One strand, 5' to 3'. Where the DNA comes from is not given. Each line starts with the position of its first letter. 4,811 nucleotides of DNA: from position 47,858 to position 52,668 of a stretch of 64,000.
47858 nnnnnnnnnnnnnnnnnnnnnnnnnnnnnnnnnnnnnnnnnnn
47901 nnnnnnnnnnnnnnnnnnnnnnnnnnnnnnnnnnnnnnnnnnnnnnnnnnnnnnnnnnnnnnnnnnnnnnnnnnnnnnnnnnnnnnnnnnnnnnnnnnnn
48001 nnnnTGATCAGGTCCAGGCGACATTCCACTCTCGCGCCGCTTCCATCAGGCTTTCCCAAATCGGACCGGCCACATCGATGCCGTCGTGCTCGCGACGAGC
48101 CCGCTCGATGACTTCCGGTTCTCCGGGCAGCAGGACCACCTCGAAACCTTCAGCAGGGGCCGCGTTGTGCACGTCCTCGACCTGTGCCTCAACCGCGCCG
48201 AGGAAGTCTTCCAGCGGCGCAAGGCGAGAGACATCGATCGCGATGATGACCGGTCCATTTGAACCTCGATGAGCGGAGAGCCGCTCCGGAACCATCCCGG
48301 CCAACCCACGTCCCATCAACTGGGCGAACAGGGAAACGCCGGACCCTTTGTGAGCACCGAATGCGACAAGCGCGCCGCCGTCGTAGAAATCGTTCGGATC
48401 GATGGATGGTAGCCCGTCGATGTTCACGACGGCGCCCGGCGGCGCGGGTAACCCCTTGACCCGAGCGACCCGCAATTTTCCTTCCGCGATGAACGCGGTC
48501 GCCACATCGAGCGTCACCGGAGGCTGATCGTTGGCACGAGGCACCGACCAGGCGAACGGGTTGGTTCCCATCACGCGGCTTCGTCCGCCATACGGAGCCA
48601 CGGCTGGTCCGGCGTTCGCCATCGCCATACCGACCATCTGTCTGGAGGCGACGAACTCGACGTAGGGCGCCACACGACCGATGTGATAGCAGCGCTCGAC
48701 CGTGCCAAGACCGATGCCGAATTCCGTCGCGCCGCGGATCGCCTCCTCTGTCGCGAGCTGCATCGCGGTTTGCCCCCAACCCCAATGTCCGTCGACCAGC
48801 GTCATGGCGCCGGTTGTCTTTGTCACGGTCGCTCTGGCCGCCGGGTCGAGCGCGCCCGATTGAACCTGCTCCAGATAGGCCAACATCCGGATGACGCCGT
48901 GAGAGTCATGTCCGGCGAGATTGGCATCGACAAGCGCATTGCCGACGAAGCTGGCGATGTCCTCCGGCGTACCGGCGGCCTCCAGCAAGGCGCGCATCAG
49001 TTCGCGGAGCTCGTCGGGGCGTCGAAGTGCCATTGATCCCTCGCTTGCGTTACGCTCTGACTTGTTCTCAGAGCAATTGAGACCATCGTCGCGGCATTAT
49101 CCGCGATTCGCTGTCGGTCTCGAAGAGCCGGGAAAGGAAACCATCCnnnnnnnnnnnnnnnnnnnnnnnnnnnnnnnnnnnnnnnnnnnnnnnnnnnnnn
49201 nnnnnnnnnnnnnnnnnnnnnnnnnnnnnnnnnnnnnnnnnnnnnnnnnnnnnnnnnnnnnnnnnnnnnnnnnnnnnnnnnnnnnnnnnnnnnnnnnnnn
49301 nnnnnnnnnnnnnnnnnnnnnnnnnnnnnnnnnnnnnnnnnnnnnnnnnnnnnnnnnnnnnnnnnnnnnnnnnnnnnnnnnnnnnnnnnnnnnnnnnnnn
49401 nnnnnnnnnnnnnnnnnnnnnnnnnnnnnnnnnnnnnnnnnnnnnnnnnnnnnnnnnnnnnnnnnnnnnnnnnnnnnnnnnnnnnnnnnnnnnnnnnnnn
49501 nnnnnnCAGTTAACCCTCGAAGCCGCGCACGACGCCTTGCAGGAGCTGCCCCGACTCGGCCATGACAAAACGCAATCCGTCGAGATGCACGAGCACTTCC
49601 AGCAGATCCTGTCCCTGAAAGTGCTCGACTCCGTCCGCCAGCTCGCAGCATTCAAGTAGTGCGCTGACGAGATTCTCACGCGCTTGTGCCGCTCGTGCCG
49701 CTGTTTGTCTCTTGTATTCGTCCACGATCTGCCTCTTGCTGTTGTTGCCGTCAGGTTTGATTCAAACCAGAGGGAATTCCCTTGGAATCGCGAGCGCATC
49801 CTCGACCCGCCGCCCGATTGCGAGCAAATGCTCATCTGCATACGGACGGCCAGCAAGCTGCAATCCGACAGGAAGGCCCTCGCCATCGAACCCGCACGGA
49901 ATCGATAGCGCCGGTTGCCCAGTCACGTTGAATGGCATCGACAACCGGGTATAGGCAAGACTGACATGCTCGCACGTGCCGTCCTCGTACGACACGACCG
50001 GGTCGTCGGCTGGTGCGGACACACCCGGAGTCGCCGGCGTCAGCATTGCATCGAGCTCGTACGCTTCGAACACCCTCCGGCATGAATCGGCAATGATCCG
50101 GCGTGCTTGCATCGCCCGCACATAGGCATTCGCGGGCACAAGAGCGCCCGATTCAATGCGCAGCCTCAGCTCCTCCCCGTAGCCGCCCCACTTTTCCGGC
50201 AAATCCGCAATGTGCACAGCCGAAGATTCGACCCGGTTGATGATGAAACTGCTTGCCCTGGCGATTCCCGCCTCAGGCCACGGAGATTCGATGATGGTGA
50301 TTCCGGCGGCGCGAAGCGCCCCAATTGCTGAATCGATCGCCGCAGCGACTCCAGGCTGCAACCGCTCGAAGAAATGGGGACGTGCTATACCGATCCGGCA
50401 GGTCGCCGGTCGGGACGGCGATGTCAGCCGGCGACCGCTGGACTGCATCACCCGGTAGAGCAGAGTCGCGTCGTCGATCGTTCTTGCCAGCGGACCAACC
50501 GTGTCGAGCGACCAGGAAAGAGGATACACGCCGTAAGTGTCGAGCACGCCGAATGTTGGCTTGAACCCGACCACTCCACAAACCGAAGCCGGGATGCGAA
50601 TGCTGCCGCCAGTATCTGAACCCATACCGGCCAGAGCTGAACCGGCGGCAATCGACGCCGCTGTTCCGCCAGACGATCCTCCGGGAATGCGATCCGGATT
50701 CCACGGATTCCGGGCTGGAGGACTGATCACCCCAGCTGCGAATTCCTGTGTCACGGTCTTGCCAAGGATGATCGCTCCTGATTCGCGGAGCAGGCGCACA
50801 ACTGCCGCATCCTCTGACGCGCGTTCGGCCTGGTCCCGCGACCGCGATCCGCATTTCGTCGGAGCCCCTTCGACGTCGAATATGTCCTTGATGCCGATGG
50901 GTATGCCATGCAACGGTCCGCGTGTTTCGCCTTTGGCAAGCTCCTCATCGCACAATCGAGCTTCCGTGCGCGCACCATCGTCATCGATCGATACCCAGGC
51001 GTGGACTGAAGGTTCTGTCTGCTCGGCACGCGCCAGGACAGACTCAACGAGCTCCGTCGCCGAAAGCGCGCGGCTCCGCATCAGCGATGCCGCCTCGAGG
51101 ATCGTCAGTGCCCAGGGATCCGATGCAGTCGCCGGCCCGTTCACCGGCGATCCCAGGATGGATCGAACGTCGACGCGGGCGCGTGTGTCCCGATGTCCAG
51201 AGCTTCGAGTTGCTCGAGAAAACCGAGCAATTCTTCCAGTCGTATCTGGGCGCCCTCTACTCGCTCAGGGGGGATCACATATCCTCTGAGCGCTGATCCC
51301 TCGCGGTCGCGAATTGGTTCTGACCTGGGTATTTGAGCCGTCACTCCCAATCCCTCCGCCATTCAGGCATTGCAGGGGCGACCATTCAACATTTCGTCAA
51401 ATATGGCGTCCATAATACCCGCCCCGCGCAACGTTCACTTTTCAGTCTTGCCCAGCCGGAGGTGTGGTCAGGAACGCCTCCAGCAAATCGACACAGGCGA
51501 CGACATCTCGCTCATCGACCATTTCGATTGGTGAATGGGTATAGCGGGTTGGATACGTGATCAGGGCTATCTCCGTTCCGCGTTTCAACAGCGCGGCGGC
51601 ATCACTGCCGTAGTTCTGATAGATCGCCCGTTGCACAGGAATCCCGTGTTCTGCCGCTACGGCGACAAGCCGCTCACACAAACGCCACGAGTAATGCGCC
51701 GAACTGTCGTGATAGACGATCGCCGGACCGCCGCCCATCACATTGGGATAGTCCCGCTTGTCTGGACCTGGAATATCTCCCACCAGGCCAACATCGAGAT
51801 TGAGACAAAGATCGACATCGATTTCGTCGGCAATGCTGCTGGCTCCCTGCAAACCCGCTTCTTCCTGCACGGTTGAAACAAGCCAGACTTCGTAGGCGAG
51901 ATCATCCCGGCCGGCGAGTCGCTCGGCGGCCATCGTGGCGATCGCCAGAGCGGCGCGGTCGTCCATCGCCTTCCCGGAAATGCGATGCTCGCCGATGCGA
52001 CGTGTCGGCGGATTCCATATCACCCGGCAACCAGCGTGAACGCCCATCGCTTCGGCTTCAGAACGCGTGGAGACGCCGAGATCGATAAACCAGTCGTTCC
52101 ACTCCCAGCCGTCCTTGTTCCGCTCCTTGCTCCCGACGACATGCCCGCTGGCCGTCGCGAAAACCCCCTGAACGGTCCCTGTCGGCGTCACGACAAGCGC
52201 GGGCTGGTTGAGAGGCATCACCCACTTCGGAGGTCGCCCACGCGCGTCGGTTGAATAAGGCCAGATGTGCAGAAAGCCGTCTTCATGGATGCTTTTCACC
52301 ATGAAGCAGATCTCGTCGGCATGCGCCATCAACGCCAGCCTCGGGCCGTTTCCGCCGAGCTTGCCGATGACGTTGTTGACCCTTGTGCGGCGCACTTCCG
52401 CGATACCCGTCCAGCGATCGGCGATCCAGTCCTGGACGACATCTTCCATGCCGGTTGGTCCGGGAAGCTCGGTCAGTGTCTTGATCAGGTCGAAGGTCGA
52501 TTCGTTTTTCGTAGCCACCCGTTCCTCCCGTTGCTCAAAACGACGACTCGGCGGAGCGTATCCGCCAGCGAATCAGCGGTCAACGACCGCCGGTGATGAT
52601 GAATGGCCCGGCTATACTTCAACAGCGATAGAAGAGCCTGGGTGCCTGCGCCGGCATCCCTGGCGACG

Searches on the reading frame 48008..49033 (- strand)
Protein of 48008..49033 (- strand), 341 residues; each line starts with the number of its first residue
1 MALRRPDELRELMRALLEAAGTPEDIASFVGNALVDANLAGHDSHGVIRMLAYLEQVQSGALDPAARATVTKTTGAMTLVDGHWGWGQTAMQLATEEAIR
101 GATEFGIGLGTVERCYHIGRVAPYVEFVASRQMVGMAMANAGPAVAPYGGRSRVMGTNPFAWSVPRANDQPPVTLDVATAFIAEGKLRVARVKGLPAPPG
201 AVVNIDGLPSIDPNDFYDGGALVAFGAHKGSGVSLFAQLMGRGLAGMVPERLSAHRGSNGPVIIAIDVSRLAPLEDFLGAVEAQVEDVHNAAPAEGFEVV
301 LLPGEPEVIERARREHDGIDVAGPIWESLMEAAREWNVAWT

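Call 9: search_protein_families(library=pfam, proteins=[window:48008-49033:-], max_evalue=0.0001)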
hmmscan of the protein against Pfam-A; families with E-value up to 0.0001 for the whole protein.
window:48008-49033:- (341 aa): 1 family
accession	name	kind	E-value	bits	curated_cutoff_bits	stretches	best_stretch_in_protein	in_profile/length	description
PF02615.19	Ldh_2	-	3.2e-93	312.9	38.8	1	6-329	3-332/333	Malate/L-lactate dehydrogenase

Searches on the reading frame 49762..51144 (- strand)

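Call 9: search_protein_families(library=pfam, proteins=[window:49762-51144:-], max_evalue=0.0001)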
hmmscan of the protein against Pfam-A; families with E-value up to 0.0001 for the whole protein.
window:49762-51144:- (460 aa): 1 family
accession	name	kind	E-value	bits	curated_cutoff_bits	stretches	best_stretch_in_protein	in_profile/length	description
PF01425.27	Amidase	-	5.6e-102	342.5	27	1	31-441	1-445/445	Amidase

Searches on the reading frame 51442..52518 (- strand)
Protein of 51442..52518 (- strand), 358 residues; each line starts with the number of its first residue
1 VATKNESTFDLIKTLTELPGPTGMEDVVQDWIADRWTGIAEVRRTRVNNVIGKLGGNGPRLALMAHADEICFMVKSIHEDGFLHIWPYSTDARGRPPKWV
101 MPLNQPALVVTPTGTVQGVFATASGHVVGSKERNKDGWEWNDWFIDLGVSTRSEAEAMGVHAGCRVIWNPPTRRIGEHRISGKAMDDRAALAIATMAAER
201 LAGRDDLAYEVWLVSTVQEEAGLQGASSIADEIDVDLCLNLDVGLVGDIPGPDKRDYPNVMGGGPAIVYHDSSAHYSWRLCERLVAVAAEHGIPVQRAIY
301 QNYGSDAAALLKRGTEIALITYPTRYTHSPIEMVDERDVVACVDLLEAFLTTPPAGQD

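Call 34: search_protein_families(library=pfam, proteins=[window:51442-52518:-], max_evalue=0.0001)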
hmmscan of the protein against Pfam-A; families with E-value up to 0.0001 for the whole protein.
window:51442-52518:- (358 aa): 3 families
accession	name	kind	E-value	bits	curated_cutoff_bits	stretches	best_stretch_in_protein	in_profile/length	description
PF05343.19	Peptidase_M42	-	8.9e-70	235.5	23.2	1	49-345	2-292/292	M42 glutamyl aminopeptidase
PF01546.33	Peptidase_M20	-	4.8e-07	30.3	24.6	1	183-351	31-205/206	Peptidase family M20/M25/M40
PF04389.22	Peptidase_M28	-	2e-05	24.9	21.3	0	184-330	30-170/193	Peptidase family M28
